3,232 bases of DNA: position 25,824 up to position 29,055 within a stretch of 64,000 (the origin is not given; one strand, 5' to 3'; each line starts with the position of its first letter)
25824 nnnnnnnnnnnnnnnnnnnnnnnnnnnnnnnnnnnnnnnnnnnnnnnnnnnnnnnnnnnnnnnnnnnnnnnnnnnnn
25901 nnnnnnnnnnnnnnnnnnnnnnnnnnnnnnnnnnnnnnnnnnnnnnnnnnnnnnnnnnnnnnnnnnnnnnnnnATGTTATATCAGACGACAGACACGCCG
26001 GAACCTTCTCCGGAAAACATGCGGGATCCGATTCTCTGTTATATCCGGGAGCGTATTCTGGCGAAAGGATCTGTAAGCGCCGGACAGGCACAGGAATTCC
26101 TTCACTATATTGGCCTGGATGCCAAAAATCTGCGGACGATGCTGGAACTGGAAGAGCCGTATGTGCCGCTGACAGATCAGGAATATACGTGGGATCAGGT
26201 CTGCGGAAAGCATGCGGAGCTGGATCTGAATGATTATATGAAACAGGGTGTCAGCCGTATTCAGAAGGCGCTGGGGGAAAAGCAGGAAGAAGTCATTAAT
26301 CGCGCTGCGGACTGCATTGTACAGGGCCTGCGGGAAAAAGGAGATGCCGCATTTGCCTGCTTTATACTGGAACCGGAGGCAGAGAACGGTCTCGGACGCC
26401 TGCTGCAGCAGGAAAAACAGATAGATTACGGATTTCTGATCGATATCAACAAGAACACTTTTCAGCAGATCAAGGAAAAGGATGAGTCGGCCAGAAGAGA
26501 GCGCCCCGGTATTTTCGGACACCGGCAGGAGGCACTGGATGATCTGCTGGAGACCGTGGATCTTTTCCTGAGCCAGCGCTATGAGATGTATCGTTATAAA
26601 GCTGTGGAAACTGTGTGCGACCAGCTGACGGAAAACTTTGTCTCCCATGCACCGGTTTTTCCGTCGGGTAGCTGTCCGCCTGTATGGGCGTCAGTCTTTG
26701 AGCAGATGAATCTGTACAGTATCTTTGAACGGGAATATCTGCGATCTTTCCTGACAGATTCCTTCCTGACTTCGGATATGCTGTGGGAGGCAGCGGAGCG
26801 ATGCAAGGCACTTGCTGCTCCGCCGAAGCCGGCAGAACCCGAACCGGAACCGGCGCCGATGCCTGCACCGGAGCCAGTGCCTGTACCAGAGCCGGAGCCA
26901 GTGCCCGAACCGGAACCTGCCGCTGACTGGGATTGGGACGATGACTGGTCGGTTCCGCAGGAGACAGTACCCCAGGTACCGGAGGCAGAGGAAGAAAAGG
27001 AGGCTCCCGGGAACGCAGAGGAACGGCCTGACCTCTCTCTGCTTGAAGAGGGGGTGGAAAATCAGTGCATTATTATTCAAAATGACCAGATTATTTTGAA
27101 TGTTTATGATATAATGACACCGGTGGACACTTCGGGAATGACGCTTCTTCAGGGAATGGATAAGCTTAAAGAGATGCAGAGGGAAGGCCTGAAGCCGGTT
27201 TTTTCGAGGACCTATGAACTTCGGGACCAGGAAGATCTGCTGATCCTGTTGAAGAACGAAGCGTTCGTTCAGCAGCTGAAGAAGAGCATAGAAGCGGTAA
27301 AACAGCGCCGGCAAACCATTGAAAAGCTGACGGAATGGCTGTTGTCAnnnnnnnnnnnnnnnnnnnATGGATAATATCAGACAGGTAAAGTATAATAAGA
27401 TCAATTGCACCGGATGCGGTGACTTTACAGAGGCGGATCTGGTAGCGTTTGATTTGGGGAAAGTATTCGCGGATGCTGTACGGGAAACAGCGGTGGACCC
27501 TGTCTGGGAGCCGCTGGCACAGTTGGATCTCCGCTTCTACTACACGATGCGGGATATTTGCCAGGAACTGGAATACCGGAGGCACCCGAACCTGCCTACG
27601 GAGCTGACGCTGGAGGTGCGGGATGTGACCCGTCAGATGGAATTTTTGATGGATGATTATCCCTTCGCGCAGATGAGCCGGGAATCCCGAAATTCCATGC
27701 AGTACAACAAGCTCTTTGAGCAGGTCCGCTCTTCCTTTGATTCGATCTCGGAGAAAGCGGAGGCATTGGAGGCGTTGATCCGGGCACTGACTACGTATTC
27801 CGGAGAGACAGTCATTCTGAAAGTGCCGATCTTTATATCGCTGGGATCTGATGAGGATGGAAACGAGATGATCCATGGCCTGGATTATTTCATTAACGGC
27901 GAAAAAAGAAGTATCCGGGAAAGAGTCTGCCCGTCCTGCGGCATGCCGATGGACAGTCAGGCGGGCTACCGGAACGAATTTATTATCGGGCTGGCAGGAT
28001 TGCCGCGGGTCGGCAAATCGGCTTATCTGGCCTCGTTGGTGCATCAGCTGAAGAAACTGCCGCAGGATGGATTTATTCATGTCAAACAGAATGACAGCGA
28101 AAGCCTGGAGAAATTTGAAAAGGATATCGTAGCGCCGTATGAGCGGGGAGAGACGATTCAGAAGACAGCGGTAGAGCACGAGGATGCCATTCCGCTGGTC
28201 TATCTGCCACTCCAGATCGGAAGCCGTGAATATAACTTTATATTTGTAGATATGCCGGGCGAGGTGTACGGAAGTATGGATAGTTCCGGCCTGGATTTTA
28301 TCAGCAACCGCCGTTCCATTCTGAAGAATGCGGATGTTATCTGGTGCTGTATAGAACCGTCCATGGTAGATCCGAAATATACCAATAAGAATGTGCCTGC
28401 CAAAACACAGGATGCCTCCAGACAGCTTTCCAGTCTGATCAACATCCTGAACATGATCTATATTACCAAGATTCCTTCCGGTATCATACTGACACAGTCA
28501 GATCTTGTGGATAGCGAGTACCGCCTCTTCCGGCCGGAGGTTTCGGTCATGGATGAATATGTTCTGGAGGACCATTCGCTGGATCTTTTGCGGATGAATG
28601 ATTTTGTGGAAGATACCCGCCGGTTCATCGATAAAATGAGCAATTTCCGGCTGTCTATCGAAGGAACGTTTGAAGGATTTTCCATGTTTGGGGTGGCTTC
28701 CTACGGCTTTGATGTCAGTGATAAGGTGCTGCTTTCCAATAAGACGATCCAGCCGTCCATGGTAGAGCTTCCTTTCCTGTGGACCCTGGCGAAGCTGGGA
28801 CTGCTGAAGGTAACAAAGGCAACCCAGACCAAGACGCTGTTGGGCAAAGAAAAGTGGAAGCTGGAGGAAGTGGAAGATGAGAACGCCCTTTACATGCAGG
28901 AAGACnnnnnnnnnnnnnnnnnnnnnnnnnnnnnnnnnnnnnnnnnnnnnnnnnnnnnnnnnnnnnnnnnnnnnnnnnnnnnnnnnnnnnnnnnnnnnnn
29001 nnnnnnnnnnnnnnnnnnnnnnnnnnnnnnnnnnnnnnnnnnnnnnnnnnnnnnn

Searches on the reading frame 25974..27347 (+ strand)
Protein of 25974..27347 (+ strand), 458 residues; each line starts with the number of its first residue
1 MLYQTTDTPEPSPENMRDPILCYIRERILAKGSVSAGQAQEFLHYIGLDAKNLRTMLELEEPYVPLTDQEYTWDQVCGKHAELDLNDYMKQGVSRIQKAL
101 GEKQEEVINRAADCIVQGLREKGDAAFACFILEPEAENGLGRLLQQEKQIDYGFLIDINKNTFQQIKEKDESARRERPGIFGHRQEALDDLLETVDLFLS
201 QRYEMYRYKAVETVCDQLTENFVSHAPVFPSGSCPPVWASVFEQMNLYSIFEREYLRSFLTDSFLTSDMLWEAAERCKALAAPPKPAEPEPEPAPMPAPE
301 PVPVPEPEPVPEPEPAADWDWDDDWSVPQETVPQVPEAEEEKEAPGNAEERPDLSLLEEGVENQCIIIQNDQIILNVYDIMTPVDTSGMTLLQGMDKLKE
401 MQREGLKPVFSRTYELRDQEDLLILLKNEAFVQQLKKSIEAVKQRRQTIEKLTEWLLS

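Call 3: search_protein_families(library=pfam, proteins=[window:25974-27347:+], max_evalue=1)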
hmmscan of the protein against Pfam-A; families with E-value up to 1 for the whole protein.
window:25974-27347:+ (458 aa): 0 families

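Call 56: search_protein_families(library=padloc, proteins=[window:25974-27347:+], max_evalue=0.01)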
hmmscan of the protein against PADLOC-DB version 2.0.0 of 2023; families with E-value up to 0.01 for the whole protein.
window:25974-27347:+ (458 aa): 0 families

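Call 57: search_protein_families(library=ncbifam, proteins=[window:25974-27347:+], max_evalue=0.01)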
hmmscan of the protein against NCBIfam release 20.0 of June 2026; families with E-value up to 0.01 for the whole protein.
window:25974-27347:+ (458 aa): 2 families
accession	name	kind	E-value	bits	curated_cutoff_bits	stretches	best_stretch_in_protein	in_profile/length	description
NF008082.0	PRK10819.1-3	equivalog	0.00027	20.8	265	1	262-349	45-129/242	TonB system transport protein TonB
NF008084.0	PRK10819.1-5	equivalog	0.0031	17.4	315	1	281-349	69-137/249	TonB system transport protein TonB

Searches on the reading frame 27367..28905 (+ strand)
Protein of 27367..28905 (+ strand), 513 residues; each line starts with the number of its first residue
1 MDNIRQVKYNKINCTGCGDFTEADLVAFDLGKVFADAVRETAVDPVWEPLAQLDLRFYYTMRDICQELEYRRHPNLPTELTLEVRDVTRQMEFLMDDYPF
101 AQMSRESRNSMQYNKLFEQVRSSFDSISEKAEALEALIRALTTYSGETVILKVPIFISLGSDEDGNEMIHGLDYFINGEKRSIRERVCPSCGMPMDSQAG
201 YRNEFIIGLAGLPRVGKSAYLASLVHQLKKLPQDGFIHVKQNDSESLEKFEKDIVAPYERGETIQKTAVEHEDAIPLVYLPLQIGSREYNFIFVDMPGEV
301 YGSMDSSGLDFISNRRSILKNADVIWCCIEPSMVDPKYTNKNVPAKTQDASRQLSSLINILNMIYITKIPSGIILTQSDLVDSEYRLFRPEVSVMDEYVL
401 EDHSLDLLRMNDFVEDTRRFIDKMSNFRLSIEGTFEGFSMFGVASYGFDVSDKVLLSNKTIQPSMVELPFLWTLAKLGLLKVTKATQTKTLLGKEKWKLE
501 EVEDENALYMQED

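Call 5: search_protein_families(library=pfam, proteins=[window:27367-28905:+], max_evalue=0.01)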
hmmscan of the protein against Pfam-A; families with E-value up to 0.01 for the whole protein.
window:27367-28905:+ (513 aa): 4 families
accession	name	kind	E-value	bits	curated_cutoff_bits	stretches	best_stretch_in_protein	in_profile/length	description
PF19993.5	DO-GTPase2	-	1.9e-08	34.7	27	1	206-362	2-153/226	Double-GTPase 2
PF19975.5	DO-GTPase1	-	3.7e-05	23.6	27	1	209-304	2-91/271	Double-GTPase 1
PF01926.29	MMR_HSR1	-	0.00082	19.9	21.9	0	207-340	2-86/113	50S ribosome-binding GTPase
PF00009.33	GTP_EFTU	-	0.0044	17.1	26.5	1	207-300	6-80/188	Elongation factor Tu GTP binding domain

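Call 56: search_protein_families(library=padloc, proteins=[window:27367-28905:+], max_evalue=0.01)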
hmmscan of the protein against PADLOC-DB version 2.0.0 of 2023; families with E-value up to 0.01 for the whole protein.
window:27367-28905:+ (513 aa): 0 families

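Call 57: search_protein_families(library=ncbifam, proteins=[window:27367-28905:+], max_evalue=0.01)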
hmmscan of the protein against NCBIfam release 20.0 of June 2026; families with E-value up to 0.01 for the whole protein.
window:27367-28905:+ (513 aa): 0 families
